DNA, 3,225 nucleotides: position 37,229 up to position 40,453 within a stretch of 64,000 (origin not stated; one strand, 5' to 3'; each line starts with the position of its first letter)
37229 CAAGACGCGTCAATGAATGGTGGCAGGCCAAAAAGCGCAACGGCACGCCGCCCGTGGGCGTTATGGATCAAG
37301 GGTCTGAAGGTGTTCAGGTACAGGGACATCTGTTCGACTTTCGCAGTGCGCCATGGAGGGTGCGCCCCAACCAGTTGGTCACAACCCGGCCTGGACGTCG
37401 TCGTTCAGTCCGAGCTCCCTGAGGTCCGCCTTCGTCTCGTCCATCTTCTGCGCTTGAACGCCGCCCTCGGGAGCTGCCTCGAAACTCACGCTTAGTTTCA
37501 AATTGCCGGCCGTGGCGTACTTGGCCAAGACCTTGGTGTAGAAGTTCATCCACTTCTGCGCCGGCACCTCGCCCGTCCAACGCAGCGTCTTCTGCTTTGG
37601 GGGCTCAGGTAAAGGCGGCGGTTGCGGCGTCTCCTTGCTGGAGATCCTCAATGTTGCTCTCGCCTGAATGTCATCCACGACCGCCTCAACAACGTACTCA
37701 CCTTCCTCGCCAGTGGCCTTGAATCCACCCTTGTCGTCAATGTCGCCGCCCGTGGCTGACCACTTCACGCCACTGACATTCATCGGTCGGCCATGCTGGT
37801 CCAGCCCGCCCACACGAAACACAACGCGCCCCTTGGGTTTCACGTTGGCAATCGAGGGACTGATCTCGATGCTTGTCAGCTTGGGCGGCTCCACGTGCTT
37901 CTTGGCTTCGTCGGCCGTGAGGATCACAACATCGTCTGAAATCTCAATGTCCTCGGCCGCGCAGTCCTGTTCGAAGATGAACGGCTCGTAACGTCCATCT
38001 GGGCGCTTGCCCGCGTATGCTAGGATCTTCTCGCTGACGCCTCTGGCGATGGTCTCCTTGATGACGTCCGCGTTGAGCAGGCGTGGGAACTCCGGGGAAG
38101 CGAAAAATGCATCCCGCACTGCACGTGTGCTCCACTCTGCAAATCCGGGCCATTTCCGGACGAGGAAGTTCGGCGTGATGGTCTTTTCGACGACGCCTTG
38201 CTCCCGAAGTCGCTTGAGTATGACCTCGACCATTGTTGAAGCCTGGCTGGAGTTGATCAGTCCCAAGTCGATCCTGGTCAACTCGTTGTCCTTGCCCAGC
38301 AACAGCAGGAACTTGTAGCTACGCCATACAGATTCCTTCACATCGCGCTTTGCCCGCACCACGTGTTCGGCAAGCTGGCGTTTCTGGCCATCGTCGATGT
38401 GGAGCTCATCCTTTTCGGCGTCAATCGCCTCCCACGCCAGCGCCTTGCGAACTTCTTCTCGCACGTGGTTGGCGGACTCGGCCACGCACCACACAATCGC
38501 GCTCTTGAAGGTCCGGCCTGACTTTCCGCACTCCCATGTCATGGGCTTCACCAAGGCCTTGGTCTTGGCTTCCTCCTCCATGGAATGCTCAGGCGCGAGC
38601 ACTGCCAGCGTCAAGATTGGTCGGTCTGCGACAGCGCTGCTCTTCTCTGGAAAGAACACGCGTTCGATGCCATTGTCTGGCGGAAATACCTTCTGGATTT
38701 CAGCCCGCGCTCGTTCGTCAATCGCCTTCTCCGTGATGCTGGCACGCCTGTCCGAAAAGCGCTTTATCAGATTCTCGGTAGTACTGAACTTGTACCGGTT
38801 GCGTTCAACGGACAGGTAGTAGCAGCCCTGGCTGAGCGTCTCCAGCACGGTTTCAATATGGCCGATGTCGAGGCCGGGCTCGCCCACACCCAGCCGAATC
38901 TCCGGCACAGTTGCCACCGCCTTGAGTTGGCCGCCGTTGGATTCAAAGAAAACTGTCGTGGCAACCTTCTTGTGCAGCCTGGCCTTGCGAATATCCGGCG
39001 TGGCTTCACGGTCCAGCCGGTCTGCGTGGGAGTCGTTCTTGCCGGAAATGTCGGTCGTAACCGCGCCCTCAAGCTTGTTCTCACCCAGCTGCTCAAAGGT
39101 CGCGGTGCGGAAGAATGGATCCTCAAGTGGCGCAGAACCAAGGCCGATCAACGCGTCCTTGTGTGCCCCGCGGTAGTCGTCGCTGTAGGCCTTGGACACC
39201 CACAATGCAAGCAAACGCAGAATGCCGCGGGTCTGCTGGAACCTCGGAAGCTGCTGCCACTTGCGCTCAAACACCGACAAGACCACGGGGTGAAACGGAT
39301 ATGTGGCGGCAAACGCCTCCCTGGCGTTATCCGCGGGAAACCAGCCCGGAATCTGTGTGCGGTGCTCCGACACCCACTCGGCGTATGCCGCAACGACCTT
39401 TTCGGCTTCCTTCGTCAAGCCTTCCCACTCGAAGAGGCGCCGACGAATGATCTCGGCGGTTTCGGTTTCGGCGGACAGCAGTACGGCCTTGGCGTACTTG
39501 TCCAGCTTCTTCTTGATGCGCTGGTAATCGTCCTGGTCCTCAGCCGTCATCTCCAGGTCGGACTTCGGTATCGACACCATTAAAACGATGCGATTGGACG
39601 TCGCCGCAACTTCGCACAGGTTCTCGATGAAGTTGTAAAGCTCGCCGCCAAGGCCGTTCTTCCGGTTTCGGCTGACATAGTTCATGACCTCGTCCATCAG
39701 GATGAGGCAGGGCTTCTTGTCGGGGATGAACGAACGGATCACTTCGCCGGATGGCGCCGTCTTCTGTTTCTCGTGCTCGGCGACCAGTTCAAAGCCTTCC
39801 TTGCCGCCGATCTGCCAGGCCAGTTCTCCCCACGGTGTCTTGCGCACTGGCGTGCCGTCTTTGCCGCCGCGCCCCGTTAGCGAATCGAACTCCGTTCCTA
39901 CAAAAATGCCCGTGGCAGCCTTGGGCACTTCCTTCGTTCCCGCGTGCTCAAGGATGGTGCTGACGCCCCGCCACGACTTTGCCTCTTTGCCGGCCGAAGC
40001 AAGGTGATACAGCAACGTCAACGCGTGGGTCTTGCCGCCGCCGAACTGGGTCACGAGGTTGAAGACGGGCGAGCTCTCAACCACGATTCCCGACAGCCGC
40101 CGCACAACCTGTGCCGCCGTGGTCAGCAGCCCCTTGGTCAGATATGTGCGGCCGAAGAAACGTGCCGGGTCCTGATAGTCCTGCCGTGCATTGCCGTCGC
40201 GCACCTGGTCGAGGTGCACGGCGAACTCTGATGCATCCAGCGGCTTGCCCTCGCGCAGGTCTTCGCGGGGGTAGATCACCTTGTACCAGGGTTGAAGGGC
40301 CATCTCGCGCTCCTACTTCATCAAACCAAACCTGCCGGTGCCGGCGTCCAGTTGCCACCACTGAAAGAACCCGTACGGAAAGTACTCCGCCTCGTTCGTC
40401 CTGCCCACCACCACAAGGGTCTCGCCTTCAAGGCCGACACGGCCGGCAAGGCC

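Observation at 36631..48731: Six-gene overlapping minus-strand operon: SNF2/DUF3883 helicase, OLD-like ATPase-TOPRIM, DUF1156 methyltransferase, DUF3780, DUF499 ATPase, unknown 232-aa protein; candidate uncharacterised anti-phage system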

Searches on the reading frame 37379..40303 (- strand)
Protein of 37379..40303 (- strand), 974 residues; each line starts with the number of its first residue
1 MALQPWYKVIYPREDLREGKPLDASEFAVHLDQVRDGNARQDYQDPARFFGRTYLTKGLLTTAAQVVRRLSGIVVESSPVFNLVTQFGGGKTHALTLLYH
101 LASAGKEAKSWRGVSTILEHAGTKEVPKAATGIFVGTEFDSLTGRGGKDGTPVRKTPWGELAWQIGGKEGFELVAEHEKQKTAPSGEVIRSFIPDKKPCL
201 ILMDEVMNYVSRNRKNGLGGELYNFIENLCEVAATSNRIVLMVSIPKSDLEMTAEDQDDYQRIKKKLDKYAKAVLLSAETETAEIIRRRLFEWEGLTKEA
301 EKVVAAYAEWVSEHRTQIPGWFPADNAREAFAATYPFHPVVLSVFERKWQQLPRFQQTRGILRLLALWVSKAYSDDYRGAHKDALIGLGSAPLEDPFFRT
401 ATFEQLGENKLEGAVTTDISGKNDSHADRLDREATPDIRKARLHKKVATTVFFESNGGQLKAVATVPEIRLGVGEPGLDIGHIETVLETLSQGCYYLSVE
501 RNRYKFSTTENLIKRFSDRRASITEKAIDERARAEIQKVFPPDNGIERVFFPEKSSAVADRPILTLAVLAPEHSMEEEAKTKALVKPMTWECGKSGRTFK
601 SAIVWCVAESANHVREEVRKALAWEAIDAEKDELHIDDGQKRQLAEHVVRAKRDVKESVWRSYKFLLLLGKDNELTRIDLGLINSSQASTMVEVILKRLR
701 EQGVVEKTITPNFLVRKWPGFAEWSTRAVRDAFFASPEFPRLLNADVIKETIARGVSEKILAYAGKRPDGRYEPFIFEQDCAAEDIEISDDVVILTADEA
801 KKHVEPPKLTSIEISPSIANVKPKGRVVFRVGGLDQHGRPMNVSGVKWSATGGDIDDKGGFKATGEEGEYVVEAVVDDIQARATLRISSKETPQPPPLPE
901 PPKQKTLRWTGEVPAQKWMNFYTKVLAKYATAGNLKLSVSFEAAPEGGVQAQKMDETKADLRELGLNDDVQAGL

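Call 3: search_protein_families(library=pfam, proteins=[window:37379-40303:-], max_evalue=0.01)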
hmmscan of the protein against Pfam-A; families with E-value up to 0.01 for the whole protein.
window:37379-40303:- (974 aa): 1 family
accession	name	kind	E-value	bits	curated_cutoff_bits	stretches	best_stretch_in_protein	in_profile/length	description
PF04465.17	DUF499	-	7.3e-22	77.5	23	1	155-371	51-269/1024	Protein of unknown function (DUF499)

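Call 4: search_protein_families(library=padloc, proteins=[window:37379-40303:-], max_evalue=0.01)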
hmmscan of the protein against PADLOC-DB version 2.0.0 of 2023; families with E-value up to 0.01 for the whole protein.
window:37379-40303:- (974 aa): 6 families
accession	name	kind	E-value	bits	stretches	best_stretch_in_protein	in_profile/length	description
PDLC00662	HmaC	-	6.7e-125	416.4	1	1-804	1-814/941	AAA+ ATPase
PDLC02192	DUF499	-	1.3e-24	84.1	1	44-543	33-509/1022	-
PDLC02779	SspC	-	1.9e-06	24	0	597-659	568-630/1054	SspC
PDLC02780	SspC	-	0.00068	15.7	0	188-341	148-299/1045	SspC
PDLC02781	SspC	-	0.0067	12.2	0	603-664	573-634/1104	SspC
PDLC02775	SspC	-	0.0093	11.7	0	599-657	579-637/1064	SspC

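Call 15: search_protein_families(library=ncbifam, proteins=[window:37379-40303:-], max_evalue=0.1)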
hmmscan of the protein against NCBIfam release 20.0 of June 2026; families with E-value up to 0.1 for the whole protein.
window:37379-40303:- (974 aa): 2 families
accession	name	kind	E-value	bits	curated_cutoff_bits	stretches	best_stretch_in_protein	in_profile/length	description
NF042962.1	DUF499_antiphage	equivalog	1.8e-41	142.1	1200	1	41-677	30-637/1025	anti-phage-associated DUF499 domain-containing protein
NF033441.0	BREX_BrxC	hypoth_equivalog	0.0017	16.6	400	1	198-347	253-399/1173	BREX system P-loop protein BrxC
